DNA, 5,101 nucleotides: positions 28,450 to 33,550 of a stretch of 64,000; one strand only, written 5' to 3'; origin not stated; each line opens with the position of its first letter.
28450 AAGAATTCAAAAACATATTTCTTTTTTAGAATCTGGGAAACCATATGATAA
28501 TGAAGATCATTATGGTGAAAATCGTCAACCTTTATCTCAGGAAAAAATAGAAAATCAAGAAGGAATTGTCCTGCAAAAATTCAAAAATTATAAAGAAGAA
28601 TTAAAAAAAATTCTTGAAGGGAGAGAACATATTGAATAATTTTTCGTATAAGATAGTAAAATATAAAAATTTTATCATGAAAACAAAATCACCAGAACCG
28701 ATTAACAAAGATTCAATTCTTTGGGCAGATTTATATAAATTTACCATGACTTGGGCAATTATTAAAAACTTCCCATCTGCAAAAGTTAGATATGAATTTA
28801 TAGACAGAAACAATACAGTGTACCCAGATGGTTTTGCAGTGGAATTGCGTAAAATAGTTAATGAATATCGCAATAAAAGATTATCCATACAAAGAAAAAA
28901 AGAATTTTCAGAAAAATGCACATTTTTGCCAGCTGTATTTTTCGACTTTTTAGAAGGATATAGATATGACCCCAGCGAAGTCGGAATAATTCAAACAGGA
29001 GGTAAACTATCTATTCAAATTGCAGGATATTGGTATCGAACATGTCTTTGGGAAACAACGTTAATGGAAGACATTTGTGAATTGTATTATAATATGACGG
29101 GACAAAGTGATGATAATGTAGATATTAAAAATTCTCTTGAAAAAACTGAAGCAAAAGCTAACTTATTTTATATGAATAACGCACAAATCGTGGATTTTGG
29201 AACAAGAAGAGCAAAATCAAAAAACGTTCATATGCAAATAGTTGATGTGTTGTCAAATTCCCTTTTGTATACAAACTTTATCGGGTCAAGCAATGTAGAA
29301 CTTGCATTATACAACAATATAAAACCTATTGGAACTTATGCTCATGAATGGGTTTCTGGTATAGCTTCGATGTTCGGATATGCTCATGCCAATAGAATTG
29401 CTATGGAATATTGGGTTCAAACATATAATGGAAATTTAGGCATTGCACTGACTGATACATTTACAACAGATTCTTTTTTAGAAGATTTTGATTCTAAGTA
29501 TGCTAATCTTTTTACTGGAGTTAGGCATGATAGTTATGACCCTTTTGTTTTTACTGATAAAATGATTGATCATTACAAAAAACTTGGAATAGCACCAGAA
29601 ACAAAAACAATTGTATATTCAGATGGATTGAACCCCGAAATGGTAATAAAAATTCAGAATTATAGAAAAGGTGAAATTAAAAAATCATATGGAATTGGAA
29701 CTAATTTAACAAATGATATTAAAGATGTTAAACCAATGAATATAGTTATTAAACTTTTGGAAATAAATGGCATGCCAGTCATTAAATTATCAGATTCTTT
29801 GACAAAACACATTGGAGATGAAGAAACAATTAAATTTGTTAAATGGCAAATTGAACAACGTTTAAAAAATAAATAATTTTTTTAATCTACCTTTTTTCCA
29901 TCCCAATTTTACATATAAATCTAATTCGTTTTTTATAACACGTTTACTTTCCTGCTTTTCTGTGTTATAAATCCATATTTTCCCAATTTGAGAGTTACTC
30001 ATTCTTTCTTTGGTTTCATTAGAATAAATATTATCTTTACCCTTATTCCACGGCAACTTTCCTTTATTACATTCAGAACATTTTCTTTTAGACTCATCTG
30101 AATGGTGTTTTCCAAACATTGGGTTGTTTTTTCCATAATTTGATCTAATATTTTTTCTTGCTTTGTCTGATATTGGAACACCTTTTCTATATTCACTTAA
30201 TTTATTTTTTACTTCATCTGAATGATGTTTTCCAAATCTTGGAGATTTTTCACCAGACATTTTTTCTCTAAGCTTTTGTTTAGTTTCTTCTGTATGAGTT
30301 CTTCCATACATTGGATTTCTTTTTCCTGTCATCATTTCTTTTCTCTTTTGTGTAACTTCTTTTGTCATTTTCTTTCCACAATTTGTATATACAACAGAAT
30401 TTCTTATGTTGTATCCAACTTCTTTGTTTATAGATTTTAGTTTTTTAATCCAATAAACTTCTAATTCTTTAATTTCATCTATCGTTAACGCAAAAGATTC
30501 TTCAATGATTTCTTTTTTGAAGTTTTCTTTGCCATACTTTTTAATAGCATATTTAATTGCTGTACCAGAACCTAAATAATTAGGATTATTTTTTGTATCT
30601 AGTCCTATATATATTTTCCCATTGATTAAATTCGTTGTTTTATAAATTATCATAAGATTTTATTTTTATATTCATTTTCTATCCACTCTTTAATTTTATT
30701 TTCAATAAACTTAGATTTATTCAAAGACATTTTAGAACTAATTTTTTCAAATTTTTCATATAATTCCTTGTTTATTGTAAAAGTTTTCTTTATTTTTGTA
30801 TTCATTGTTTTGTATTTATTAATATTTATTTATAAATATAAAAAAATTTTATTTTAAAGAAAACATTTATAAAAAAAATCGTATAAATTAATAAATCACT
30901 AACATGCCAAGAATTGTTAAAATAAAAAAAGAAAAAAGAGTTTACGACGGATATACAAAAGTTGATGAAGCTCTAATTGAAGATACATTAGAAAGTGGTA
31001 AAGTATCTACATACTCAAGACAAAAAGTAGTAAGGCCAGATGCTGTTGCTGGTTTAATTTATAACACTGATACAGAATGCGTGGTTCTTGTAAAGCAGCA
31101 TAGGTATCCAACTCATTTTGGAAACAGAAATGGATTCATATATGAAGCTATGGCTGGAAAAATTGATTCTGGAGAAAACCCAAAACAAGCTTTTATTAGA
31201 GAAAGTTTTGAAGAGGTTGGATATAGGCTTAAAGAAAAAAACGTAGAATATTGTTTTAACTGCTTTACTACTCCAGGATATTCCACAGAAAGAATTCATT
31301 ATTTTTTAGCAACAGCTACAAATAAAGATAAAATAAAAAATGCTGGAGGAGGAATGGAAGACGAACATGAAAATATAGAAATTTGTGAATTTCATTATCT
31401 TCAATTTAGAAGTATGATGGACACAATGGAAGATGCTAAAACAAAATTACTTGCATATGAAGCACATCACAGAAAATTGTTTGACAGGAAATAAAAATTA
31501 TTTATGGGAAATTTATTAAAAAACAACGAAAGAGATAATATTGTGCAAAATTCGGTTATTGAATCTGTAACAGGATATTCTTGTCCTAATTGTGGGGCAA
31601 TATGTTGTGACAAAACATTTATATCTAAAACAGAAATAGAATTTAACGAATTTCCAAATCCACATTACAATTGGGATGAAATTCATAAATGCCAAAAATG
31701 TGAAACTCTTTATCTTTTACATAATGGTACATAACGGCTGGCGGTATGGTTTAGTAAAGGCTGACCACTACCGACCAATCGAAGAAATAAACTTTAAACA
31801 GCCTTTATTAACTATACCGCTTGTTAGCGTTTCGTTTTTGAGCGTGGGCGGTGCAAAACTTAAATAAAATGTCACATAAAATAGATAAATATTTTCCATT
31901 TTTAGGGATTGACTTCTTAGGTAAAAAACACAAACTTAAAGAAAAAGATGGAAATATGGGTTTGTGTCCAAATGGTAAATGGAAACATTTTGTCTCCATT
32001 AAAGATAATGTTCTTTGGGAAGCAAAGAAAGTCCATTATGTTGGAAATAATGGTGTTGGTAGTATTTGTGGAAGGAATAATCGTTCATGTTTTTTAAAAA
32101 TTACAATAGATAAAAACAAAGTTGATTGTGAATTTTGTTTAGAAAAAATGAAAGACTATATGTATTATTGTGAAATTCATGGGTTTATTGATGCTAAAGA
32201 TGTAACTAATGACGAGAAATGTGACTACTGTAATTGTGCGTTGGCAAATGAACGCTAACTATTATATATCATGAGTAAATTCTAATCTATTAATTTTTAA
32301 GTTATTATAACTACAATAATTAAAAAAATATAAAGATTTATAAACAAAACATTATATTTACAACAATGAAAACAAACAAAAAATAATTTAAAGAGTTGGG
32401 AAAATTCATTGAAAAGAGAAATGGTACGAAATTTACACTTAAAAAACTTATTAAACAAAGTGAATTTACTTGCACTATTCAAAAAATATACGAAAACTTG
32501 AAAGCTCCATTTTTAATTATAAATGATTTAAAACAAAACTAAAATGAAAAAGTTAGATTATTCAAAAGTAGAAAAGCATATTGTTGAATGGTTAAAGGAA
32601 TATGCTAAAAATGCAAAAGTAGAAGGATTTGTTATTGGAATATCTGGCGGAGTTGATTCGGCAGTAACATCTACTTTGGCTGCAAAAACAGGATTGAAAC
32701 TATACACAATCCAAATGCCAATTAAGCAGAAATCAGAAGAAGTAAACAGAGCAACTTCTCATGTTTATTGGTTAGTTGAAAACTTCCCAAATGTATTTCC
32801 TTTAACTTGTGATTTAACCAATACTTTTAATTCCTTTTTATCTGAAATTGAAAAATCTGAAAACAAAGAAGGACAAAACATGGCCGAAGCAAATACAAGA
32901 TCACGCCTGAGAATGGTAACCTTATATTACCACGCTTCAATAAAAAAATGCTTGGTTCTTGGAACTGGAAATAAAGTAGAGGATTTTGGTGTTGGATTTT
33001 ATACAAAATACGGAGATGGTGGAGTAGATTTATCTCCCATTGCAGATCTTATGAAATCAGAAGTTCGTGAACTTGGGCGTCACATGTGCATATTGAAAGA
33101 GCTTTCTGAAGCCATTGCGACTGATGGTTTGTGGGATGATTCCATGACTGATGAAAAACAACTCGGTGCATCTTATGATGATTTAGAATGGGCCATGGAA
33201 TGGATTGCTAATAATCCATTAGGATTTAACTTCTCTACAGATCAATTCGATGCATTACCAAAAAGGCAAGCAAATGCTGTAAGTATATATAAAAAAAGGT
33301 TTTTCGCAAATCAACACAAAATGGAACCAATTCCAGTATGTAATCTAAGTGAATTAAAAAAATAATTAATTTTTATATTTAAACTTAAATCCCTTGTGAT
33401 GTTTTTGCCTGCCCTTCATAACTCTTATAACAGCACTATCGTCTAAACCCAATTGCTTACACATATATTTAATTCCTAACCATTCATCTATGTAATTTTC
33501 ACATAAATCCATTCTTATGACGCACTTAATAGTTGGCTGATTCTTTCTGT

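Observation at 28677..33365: Preiss-Handler-type NAD+ rebuilding cluster (pncB, Nudix, nadE) unlike NARP1/NARP2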

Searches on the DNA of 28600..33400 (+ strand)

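Call 4: search_dna_similar(query=window:28600-33400:+, collection=phages, mode=near, max_rows=25)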
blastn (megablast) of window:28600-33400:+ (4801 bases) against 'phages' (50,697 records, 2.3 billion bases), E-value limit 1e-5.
No match.
